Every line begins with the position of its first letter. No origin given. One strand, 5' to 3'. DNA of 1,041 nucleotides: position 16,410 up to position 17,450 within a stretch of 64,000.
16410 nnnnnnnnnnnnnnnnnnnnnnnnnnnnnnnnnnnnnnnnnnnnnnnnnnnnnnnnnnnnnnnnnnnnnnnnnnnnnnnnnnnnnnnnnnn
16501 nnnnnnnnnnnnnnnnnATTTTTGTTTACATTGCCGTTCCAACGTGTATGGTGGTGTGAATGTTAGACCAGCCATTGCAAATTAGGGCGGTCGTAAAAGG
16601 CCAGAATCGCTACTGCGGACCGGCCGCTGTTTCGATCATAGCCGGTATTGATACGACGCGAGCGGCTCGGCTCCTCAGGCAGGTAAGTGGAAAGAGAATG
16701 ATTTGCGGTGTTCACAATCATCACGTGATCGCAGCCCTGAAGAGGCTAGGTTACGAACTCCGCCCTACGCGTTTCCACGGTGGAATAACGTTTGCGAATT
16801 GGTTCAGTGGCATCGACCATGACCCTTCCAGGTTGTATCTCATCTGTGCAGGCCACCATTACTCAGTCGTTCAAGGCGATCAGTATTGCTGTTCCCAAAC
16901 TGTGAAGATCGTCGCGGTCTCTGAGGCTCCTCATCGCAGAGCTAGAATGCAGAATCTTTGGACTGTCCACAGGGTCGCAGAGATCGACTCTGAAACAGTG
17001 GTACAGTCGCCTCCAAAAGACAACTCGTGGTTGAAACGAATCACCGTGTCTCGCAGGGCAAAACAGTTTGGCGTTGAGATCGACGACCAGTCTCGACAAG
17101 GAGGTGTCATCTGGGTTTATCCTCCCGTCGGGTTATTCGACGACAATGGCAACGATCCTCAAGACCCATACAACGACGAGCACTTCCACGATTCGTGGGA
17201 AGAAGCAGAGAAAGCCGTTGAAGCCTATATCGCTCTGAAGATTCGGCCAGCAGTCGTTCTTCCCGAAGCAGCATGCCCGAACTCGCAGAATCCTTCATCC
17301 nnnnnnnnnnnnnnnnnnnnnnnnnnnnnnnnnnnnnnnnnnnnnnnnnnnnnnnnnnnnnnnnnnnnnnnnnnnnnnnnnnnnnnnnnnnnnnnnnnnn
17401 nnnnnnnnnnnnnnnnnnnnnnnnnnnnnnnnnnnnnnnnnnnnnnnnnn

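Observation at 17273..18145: Fpg/Nei-type base-excision glycosylase in a phage replication block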

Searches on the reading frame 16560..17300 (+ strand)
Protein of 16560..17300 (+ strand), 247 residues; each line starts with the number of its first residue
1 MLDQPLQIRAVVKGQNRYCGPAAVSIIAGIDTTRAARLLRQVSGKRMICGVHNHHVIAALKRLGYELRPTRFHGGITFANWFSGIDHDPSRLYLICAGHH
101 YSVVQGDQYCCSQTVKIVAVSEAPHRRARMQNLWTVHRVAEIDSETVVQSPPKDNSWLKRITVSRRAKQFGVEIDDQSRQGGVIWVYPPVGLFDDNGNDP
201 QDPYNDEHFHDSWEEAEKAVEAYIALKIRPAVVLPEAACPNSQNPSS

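Call 10: search_protein_families(library=pfam, proteins=[window:16560-17300:+], max_evalue=0.01)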
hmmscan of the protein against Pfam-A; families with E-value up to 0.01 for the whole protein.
window:16560-17300:+ (247 aa): 0 families

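Call 11: search_protein_families(library=phrogs, proteins=[window:16560-17300:+], max_evalue=0.001)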
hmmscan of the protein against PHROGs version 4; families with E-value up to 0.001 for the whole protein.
window:16560-17300:+ (247 aa): 0 families

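Call 30: search_solved_structures(query=window:16560-17300:+, max_evalue=5)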
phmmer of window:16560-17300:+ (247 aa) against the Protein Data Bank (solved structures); distinct sequences matched with E-value up to 5: 4.
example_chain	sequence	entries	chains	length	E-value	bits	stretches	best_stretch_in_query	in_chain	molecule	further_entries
5urb_A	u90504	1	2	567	0.49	13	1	162-217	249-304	Methionine--tRNA ligase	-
1xi7_A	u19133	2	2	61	0.59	12.7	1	95-116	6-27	cysteine-rich omega-conotoxin homolog VHv1.1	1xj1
7r72_p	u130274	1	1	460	1.6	11.3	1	40-105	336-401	Ribosome biogenesis protein YTM1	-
6elz_p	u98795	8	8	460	1.6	11.3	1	40-105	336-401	Ribosome biogenesis protein YTM1 | YTM1 isoform 1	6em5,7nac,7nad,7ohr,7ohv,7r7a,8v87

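Call 48: search_protein_families(library=pfam, proteins=[window:16560-17300:+], max_evalue=1)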
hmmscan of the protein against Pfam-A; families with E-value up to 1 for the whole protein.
window:16560-17300:+ (247 aa): 0 families

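Call 74: find_homologous_proteins(query=window:16560-17300:+, max_evalue=0.001)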
Query window:16560-17300:+ (247 aa): 15 proteins with E <= 0.001 among 638 candidates.
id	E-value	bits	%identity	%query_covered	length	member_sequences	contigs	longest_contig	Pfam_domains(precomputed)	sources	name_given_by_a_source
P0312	2.3e-168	576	100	100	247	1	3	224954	-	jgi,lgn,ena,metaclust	metaclust:\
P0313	3.3e-141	487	86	100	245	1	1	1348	-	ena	-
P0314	3.7e-127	441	77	96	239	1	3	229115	-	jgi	jgi:hypothetical protein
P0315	6.3e-96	339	59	97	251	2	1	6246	-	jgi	jgi:hypothetical protein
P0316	1.5e-92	328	61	100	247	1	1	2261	-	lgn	-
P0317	4.4e-92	326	60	100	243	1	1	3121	-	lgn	-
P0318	3.0e-87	310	59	100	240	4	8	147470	-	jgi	jgi:hypothetical protein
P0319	2.8e-80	287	56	100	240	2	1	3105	-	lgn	-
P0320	2.4e-38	150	40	86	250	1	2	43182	-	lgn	-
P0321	4.2e-33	133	36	90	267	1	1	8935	-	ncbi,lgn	-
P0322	9.1e-31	125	37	81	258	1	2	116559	-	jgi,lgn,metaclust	metaclust:\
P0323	2.3e-28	117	36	93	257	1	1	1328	-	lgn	-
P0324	3.0e-26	110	35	89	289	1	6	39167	-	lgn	-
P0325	2.0e-17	81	33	66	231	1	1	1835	-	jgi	jgi:hypothetical protein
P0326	3.5e-16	77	35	55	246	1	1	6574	-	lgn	-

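Call 82: find_encoding_contigs(protein=P0312, flank=2000, max_places=3)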
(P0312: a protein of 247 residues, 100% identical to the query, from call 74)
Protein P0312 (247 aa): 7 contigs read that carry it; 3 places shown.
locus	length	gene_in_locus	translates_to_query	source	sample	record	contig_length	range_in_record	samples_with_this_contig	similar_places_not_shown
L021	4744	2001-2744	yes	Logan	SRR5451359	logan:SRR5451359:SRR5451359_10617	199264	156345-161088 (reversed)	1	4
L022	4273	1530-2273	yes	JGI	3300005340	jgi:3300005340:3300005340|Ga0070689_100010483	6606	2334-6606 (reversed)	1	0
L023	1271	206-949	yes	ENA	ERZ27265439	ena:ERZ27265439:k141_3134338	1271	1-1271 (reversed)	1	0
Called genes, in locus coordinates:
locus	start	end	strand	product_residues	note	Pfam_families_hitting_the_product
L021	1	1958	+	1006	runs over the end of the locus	PF00476:DNA_pol_A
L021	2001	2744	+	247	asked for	-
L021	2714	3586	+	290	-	PF01149:Fapy_DNA_glyco (weak), PF06831:H2TH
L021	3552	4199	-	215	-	-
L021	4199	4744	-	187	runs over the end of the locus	-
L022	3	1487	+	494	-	?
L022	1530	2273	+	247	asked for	-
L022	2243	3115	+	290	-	PF01149:Fapy_DNA_glyco (weak), PF06831:H2TH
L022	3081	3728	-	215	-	-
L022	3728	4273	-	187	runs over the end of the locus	-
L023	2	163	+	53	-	?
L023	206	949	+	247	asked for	-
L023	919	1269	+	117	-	?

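Call 86: predict_structure(alignment_id=A6)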
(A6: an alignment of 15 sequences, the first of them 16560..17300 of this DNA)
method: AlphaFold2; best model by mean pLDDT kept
length: 247 residues; sequences in the alignment: 15
mean_pLDDT: 86.3   pTM: 0.63
mean pLDDT of the five models: 86.3, 85.6, 84.9, 84.7, 83.7
residues with pLDDT >= 90: 146; 70-90: 68; 50-70: 19; < 50: 14
segments of 3 or more residues with pLDDT < 50: 233-244
pLDDT, mean of each block of 10 residues (from residue 1): 82 90 97 94 87 96 97 90 84 94 97 96 94 96 93 73 93 84 84 75 82 90 87 48 45
secondary structure, 60 per line:
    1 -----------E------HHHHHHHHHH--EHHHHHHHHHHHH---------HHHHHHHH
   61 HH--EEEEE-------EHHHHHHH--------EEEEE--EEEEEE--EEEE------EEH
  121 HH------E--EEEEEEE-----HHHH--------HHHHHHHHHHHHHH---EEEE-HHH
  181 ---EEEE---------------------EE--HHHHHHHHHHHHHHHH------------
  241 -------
elements in order: H19-28 H32-43 H53-62 E65-69 H78-84 E93-97 E100-105 E108-111 E132-138 H144-147 H156-169 E173-176 E184-187 H213-228

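Call 88: fold_search(model_id=the predicted structure, library=pdb)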
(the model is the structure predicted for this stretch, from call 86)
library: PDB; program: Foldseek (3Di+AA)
matches with E <= 10: 169; with E <= 0.001: 2
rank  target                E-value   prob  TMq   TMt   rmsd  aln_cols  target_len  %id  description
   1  3k8u                  5.0e-04  1.00  0.36  0.59   4.2       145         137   20  Crystal Structure of the Peptidase Domain of Streptococcus ComA, a Bi-functional ABC Transporter Involved in Quorum Sens (released 2010-02-23)
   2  5xe8_A                8.9e-04  1.00  0.36  0.58   4.3       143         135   20  Crystal Structure of the Peptidase Domain of Streptococcus mutans ComA (released 2017-06-28)
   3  5xe9_A                1.0e-03  1.00  0.35  0.55   5.0       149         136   20  Crystal Structure of the Complex of the Peptidase Domain of Streptococcus mutans ComA with a Small Molecule Inhibitor. (released 2017-06-28)
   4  8vp9_B                4.8e-03  0.97  0.32  0.15   7.5       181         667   13  Cryo-EM structure of the cysteine-free ABC transporter PCAT1 bound with ADP and Substrate (released 2024-10-30)
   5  6mpz_D                6.8e-03  0.99  0.33  0.51   5.1       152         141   12  Crystal structure of a double glycine motif protease from AMS/PCAT transporter in complex with the leader peptide (released 2019-02-06)
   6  8z4n_A                7.6e-03  0.98  0.29  0.31   6.8       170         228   13  Pseudomurein Endoisopeptidase PeiR-C90A (released 2025-04-23)
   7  4ry2_B                7.6e-03  0.98  0.34  0.14   6.5       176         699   12  Crystal structure of the peptidase-containing ABC transporter PCAT1 (released 2015-07-22)
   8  9azl_A                8.5e-03  0.99  0.37  0.15   8.7       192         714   14  Cryo-EM structure of the ABC transporter PCAT1 bound with MgADP class1 (released 2024-10-30)
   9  6mpz_A                8.5e-03  0.99  0.32  0.49   5.7       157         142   11  Crystal structure of a double glycine motif protease from AMS/PCAT transporter in complex with the leader peptide (released 2019-02-06)
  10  6v9z_A                9.6e-03  0.98  0.34  0.15   6.9       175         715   13  Cryo-EM structure of PCAT1 bound to its CtA peptide substrate (released 2020-01-22)
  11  8vp5_A                9.6e-03  0.97  0.35  0.15   8.7       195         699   13  Cryo-EM structure of the ABC transporter PCAT1 bound with ADP and Substrate (released 2024-10-30)
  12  7n87_MODEL_1_A        1.2e-02  0.99  0.35  0.52   5.2       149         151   13  Solution NMR structure of peptidase domain from Clostridium thermocellum PCAT1 (released 2021-12-29)
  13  6mpz_B                1.2e-02  0.99  0.33  0.50   5.2       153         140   12  Crystal structure of a double glycine motif protease from AMS/PCAT transporter in complex with the leader peptide (released 2019-02-06)
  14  8vp6_B                1.2e-02  0.98  0.36  0.16   8.4       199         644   14  Cryo-EM structure of the ABC transporter PCAT1 bound with Mg_class_2 (released 2024-10-30)
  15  7t54_A                1.4e-02  0.82  0.28  0.12   9.1       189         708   12  Cryo-EM structure of ATP-bound PCAT1 in the outward-facing conformation (released 2022-02-02)
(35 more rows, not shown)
